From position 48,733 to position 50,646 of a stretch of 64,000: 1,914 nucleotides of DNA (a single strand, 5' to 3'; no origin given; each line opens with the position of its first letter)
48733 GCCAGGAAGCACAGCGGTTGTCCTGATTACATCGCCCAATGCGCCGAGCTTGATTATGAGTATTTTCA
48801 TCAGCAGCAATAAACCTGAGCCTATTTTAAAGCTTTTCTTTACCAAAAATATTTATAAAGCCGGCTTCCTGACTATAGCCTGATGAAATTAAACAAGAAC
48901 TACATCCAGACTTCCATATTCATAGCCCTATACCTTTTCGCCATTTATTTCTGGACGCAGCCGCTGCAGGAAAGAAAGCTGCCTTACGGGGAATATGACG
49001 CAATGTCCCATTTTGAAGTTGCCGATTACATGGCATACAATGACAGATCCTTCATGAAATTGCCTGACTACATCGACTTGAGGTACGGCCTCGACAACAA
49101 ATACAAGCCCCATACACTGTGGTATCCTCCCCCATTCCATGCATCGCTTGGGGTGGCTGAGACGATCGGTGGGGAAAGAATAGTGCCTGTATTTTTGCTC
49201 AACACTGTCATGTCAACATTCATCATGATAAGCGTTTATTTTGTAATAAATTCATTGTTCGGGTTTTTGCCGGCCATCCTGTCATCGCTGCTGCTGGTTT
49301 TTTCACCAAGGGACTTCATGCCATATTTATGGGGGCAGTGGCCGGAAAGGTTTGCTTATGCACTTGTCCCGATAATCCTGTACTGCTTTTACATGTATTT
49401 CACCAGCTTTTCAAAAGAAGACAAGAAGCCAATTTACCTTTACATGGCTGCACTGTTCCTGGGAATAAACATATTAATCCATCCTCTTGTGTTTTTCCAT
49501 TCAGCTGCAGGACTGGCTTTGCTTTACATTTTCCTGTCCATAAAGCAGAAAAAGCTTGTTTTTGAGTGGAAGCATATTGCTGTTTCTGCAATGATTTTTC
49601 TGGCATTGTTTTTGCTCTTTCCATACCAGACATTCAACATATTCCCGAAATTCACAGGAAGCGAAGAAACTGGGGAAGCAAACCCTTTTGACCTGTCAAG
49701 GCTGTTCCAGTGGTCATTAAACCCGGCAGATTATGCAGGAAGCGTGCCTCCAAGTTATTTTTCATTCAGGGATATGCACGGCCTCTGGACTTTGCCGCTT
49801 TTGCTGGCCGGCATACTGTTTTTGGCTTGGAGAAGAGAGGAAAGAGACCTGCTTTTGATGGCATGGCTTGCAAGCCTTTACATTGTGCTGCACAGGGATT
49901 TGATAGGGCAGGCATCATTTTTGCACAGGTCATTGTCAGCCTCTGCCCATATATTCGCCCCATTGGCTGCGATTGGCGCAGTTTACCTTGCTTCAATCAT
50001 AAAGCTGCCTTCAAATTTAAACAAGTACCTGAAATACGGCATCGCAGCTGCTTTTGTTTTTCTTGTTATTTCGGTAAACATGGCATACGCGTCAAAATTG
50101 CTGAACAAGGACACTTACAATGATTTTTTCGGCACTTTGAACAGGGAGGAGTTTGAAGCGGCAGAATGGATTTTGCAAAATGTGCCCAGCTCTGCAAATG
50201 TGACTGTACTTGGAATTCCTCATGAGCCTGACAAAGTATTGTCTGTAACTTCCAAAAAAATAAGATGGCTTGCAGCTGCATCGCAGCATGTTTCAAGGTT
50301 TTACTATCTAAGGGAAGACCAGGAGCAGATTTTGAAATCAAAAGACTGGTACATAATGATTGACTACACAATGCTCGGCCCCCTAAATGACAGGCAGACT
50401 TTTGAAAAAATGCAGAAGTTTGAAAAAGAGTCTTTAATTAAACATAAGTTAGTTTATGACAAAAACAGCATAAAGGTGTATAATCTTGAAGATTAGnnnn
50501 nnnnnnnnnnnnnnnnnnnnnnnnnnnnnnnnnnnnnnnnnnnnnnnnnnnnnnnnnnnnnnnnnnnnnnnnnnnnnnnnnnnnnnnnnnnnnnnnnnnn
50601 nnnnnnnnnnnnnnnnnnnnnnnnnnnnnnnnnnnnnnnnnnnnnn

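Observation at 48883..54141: Three paralogous GT-C-like membrane proteins; two are paired with small paralogous membrane proteins in a convergent arrangement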

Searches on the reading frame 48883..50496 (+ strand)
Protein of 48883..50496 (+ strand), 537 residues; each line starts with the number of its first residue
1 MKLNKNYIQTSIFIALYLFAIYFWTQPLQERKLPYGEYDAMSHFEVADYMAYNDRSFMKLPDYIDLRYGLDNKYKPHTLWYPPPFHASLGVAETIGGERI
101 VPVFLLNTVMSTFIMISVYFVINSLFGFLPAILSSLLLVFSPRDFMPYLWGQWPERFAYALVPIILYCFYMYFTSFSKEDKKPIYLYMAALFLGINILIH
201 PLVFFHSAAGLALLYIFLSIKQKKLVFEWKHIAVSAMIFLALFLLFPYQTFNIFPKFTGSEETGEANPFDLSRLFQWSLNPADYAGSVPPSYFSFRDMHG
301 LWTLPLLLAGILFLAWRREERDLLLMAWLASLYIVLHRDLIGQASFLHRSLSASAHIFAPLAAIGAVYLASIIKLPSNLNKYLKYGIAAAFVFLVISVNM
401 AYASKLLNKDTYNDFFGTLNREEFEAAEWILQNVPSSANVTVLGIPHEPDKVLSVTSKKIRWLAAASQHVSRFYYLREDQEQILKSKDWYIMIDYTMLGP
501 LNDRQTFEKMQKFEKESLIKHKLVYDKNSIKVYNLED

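Call 3: search_protein_families(library=pfam, proteins=[window:48883-50496:+], max_evalue=1)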
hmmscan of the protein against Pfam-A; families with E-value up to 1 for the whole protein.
window:48883-50496:+ (537 aa): 3 families
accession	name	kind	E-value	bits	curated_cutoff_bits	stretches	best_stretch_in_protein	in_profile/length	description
PF20176.3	DUF6541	-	3.3e-12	45.9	29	1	17-400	102-486/646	Family of unknown function (DUF6541)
PF13231.12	PMT_2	-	8.4e-06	26.5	26.1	1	89-243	10-154/160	Dolichyl-phosphate-mannose-protein mannosyltransferase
PF13786.12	DUF4179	-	0.021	15.7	30.1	1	380-426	4-54/94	Domain of unknown function (DUF4179)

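Call 4: search_protein_families(library=ncbifam, proteins=[window:48883-50496:+], max_evalue=1)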
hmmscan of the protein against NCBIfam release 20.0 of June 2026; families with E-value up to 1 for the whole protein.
window:48883-50496:+ (537 aa): 0 families

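Call 11: search_solved_structures(query=window:48883-50496:+, max_evalue=10)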
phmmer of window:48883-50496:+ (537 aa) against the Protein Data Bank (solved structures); distinct sequences matched with E-value up to 10: 2.
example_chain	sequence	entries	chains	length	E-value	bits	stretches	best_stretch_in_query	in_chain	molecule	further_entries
7nkz_A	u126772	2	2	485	2.9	9.8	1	270-331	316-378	Probable integral membrane cytochrome D ubiquinol oxidase (Subunit I) CydA (Cytochrome BD-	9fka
7d5i_A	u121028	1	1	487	6.6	8.6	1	256-334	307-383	Cytochrome D ubiquinol oxidase subunit 1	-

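Call 13: find_homologous_proteins(query=window:48883-50496:+)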
Query window:48883-50496:+ (537 aa): 277 proteins with E <= 0.001 among 8000 candidates; the best 120 are listed.
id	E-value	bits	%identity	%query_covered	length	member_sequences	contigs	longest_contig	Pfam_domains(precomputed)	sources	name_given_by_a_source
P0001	0.0e+0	1213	100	100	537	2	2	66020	PF20176.4,PF13231.13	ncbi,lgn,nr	ncbi:glycosyltransferase family 39 protein [Candidatus Woesearchaeota archaeon]|nr:glycosyltransfera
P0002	0.0e+0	1063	85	100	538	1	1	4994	PF20176.4,PF13231.13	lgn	-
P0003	3.4e-293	991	77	100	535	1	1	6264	PF20176.4,PF13231.13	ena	-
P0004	5.7e-289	977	78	100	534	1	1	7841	PF20176.4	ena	-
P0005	2.8e-288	975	79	100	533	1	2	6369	PF20176.4,PF13231.13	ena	-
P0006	2.2e-284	962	78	99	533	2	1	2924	PF20176.4,PF13231.13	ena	-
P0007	2.7e-283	959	76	100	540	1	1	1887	PF20176.4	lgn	-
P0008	1.0e-282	957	76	100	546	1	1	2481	PF20176.4,PF13231.13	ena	-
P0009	2.7e-281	952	77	100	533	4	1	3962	PF20176.4,PF13231.13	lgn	-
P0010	5.4e-281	951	76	99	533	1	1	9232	PF20176.4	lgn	-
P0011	4.7e-280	948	74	100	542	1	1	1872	PF20176.4,PF13231.13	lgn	-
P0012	2.0e-279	946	75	100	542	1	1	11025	PF20176.4,PF13231.13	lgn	-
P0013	7.3e-278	941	75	100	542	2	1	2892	PF20176.4,PF13231.13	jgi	-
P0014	7.5e-278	941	75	99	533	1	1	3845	PF20176.4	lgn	-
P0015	1.6e-274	930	74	100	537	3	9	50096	PF20176.4,PF13231.13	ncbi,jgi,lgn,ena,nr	ncbi:glycosyltransferase family 39 protein [Candidatus Woesearchaeota archaeon]|nr:glycosyltransfera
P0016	3.9e-274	929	73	100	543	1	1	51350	PF20176.4,PF13231.13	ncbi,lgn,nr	ncbi:MAG: glycosyltransferase family 39 protein [Nanoarchaeota archaeon]|nr:glycosyltransferase fami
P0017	1.4e-273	927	72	100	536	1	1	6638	PF20176.4,PF13231.13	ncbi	-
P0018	1.8e-273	926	74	100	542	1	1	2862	PF20176.4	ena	-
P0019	4.8e-273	925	74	100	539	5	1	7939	PF20176.4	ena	-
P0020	6.7e-273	924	74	99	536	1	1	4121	PF20176.4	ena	-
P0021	6.0e-272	921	73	99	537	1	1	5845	PF20176.4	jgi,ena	-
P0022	6.4e-272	921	74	99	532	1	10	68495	PF20176.4,PF13231.13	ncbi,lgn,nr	ncbi:glycosyltransferase family 39 protein [Candidatus Woesearchaeota archaeon]|nr:glycosyltransfera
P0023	1.9e-271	920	74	100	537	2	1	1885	PF20176.4,PF13231.13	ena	-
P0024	1.8e-266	903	71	100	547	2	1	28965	PF20176.4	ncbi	-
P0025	3.3e-266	902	72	100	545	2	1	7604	PF20176.4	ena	-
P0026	6.4e-266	901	73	100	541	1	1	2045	PF20176.4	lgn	-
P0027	1.1e-265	901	73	100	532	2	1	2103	PF20176.4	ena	-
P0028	2.5e-265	899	73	100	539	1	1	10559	PF20176.4,PF13231.13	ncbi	-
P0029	4.1e-265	899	71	100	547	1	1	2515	PF20176.4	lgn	-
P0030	7.0e-265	898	71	100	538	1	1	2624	PF20176.4,PF13231.13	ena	-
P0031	5.7e-264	895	72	100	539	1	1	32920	PF20176.4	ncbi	-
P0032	1.8e-263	893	71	100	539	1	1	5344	PF20176.4,PF13231.13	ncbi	-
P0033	9.4e-263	891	71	100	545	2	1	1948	PF20176.4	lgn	-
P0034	2.3e-262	890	71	100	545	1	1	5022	PF20176.4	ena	-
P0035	5.8e-262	888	71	100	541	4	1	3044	PF20176.4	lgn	-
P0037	9.9e-261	884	70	100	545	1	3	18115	PF20176.4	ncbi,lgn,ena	-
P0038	1.0e-260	884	69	100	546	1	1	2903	PF20176.4,PF13231.13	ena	-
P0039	1.3e-260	884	70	100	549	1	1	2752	PF20176.4,PF13231.13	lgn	-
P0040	9.4e-260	881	70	100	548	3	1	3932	PF20176.4,PF13231.13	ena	-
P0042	1.6e-259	880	71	100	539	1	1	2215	PF20176.4,PF13231.13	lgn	-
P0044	3.9e-259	879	70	100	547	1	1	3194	PF20176.4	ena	-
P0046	5.6e-259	879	71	100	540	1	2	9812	PF20176.4,PF13231.13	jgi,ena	-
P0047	5.0e-258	875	71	100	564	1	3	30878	PF20176.4,PF13231.13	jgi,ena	-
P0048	1.1e-257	874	70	100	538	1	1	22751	PF20176.4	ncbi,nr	ncbi:hypothetical protein HYX06_04730 [Candidatus Woesearchaeota archaeon]|nr:hypothetical protein [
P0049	1.1e-257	874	71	100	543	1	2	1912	PF20176.4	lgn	-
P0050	1.6e-257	874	69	100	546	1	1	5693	PF20176.4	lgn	-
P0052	3.1e-255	866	69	99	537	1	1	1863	PF20176.4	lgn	-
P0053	1.1e-254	864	71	100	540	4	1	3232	PF20176.4,PF13231.13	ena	-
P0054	1.6e-254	864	68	100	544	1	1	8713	PF20176.4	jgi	jgi:hypothetical protein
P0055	5.7e-254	862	68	100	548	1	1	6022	PF20176.4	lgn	-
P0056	1.2e-253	861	68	100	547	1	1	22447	PF20176.4,PF13231.13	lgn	-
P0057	1.3e-253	861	68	100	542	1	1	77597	PF20176.4,PF13231.13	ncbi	-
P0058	1.8e-252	857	68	99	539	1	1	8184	PF20176.4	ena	-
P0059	4.5e-252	856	68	100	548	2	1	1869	PF20176.4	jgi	-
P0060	6.5e-252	855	68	99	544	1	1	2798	PF20176.4,PF13231.13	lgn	-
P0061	8.7e-252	855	70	100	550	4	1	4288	PF20176.4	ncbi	-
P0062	3.6e-250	849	68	100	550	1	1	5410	PF20176.4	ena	-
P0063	1.1e-249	848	69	99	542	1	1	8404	PF20176.4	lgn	-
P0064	1.4e-249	848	67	99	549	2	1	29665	PF20176.4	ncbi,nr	ncbi:hypothetical protein HYY71_03935 [Candidatus Woesearchaeota archaeon]|nr:hypothetical protein [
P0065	3.6e-249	846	68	100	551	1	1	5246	PF20176.4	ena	-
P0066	1.1e-248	845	67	100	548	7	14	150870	PF20176.4,PF13231.13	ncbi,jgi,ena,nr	ncbi:MAG TPA: DUF6541 family protein [Candidatus Nanoarchaeia archaeon]|nr:DUF6541 family protein [C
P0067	1.3e-248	844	69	100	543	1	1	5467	PF20176.4,PF13231.13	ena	-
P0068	2.0e-248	844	68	99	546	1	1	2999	PF20176.4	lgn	-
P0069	5.1e-248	842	68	99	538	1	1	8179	PF20176.4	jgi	jgi:hypothetical protein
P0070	3.1e-246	836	67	99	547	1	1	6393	PF20176.4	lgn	-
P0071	4.3e-246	836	73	92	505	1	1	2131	PF20176.4,PF13231.13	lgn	-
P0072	4.4e-246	836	66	99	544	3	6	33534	PF20176.4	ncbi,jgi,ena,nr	ncbi:MAG TPA: DUF6541 family protein [Candidatus Nanoarchaeia archaeon]|nr:DUF6541 family protein [C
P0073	6.9e-245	832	66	100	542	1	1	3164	PF20176.4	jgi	-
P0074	2.0e-244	831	66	100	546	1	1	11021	PF20176.4,PF13231.13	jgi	jgi:hypothetical protein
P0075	4.5e-244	829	66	99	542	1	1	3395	PF20176.4,PF13231.13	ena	-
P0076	9.8e-244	828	66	100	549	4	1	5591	PF20176.4,PF13231.13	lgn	-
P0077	3.4e-243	826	66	99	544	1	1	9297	PF20176.4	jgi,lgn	-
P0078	3.7e-243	826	66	100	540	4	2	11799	PF20176.4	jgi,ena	-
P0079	5.1e-243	826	67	99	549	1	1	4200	PF20176.4,PF13231.13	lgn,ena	-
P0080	5.4e-243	826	69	96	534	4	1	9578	PF20176.4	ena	-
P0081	8.4e-243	825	65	99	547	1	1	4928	PF20176.4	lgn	-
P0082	8.0e-242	822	65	100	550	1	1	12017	PF20176.4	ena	-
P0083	1.1e-241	821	66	100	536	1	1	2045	PF20176.4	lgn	-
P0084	2.1e-241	821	65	100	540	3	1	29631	PF20176.4,PF13231.13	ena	-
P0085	3.1e-241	820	67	99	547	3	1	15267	PF20176.4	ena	-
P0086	1.1e-240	818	66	100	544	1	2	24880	PF20176.4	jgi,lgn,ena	-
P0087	4.9e-239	813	66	99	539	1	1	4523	PF20176.4,PF13231.13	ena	-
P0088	7.1e-239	812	64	100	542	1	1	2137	PF20176.4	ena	-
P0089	7.4e-238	809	65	99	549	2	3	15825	PF20176.4,PF13231.13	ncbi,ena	ncbi:MAG: DUF6541 family protein [Nanoarchaeota archaeon]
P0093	3.8e-234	797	63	100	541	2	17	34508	PF20176.4,PF13231.13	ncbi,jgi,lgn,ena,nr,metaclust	ncbi:glycosyltransferase family 39 protein [Candidatus Woesearchaeota archaeon]|nr:glycosyltransfera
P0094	3.2e-233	794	64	99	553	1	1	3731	PF20176.4,PF13231.13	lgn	-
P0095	3.7e-231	787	64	100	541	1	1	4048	PF20176.4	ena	-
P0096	1.1e-230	785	63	100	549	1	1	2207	PF20176.4,PF13231.13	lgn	-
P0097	6.1e-230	783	63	100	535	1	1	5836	PF20176.4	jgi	jgi:hypothetical protein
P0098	4.6e-228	776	63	99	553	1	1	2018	PF20176.4,PF13231.13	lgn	-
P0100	4.3e-225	767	64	100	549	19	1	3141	PF20176.4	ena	-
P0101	7.7e-220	749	60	99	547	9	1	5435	PF20176.4,PF13231.13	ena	-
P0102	3.7e-218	744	59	100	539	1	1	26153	PF20176.4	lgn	-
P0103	6.5e-216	736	59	100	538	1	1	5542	PF20176.4,PF13231.13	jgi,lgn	-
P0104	8.1e-214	729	62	99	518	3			PF20176.4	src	-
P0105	1.4e-213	729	58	100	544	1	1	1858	PF20176.4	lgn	-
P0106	2.5e-209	715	58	99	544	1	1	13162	PF20176.4,PF13231.13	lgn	-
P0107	4.6e-207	707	74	77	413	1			PF20176.4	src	-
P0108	4.3e-206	704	74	77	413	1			PF20176.4,PF13231.13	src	-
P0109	5.1e-204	697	57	99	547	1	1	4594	PF20176.4,PF13231.13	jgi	jgi:hypothetical protein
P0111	1.4e-195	669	70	77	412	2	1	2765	PF20176.4,PF13231.13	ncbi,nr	ncbi:glycosyltransferase family 39 protein, partial [Candidatus Pacearchaeota archaeon]|nr:glycosylt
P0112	1.3e-194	666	65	81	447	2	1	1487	PF20176.4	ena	-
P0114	3.4e-186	638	79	65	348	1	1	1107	PF20176.4,PF13231.13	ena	-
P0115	4.7e-185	635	55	100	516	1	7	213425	PF20176.4,PF13231.13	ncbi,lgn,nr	ncbi:glycosyltransferase family 39 protein [Candidatus Woesearchaeota archaeon]|nr:glycosyltransfera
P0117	1.5e-182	626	53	99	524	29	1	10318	PF20176.4,PF13231.13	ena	-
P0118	1.1e-181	624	51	100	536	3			PF20176.4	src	-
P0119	2.3e-181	622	54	99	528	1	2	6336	PF20176.4,PF13231.13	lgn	-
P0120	1.7e-178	613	52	99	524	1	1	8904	PF20176.4,PF13231.13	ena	-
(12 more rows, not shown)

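Call 15: find_encoding_contigs(protein=P0066, flank=6000, max_places=2)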
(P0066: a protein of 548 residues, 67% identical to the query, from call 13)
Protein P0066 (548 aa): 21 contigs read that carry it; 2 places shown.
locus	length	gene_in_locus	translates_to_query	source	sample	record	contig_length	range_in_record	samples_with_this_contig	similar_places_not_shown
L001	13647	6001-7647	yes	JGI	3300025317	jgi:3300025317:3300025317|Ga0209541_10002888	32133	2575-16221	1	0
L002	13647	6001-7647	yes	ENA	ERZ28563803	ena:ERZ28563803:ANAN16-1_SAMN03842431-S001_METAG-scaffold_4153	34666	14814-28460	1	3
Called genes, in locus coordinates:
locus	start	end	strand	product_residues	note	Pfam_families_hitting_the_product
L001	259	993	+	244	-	PF01370:Epimerase, PF04321:RmlD_sub_bind, PF16363:GDP_Man_Dehyd, PF01073:3Beta_HSD (weak), PF02719:Polysacc_synt_2, PF07993:NAD_binding_4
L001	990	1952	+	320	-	PF00535:Glycos_transf_2, PF10111:Glyco_tranf_2_2 (faint), PF13641:Glyco_tranf_2_3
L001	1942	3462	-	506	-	PF02366:PMT (weak), PF13231:PMT_2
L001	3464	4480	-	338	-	PF13439:Glyco_transf_4, PF13579:Glyco_trans_4_4 (weak), PF00534:Glycos_transf_1, PF13692:Glyco_trans_1_4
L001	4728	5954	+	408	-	PF01075:Glyco_transf_9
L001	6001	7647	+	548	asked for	PF20176:DUF6541, PF13231:PMT_2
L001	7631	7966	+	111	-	-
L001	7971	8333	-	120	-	-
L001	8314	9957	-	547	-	-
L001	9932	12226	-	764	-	PF10131:PTPS_related, PF09586:YfhO (weak)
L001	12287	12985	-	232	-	PF00535:Glycos_transf_2, PF10111:Glyco_tranf_2_2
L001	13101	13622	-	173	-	PF01467:CTP_transf_like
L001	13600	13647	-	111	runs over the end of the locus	-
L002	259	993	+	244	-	PF01370:Epimerase, PF04321:RmlD_sub_bind, PF16363:GDP_Man_Dehyd, PF01073:3Beta_HSD (weak), PF02719:Polysacc_synt_2, PF07993:NAD_binding_4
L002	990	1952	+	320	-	PF00535:Glycos_transf_2, PF10111:Glyco_tranf_2_2 (faint), PF13641:Glyco_tranf_2_3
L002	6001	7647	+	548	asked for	PF20176:DUF6541, PF13231:PMT_2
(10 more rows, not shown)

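Call 16: find_encoding_contigs(protein=P0115, flank=6000, max_places=2)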
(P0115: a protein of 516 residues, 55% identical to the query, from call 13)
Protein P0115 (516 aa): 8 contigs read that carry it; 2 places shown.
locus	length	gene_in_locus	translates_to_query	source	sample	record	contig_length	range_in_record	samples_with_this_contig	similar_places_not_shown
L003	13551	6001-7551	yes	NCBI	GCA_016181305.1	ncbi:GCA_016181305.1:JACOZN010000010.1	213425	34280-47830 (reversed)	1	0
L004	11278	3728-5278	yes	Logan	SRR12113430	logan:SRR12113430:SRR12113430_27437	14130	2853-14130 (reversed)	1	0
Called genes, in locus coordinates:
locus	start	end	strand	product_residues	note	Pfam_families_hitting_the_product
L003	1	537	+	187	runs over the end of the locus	PF08241:Methyltransf_11 (weak)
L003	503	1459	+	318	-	PF00535:Glycos_transf_2, PF13641:Glyco_tranf_2_3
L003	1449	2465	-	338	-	PF13439:Glyco_transf_4, PF13579:Glyco_trans_4_4, PF00534:Glycos_transf_1, PF13692:Glyco_trans_1_4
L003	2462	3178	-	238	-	PF00535:Glycos_transf_2, PF13641:Glyco_tranf_2_3 (weak)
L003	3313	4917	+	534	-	-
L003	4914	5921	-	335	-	PF01075:Glyco_transf_9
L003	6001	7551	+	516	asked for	PF20176:DUF6541, PF13231:PMT_2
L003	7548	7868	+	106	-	-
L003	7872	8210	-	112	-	-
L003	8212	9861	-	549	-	-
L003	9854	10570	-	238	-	PF00535:Glycos_transf_2, PF13641:Glyco_tranf_2_3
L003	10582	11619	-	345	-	PF01073:3Beta_HSD (weak), PF01370:Epimerase, PF02719:Polysacc_synt_2 (faint), PF04321:RmlD_sub_bind, PF05368:NmrA (faint), PF07993:NAD_binding_4, PF16363:GDP_Man_Dehyd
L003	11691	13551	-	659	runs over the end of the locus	-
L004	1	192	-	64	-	?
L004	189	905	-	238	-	PF00535:Glycos_transf_2, PF13641:Glyco_tranf_2_3 (weak)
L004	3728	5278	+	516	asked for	PF20176:DUF6541, PF13231:PMT_2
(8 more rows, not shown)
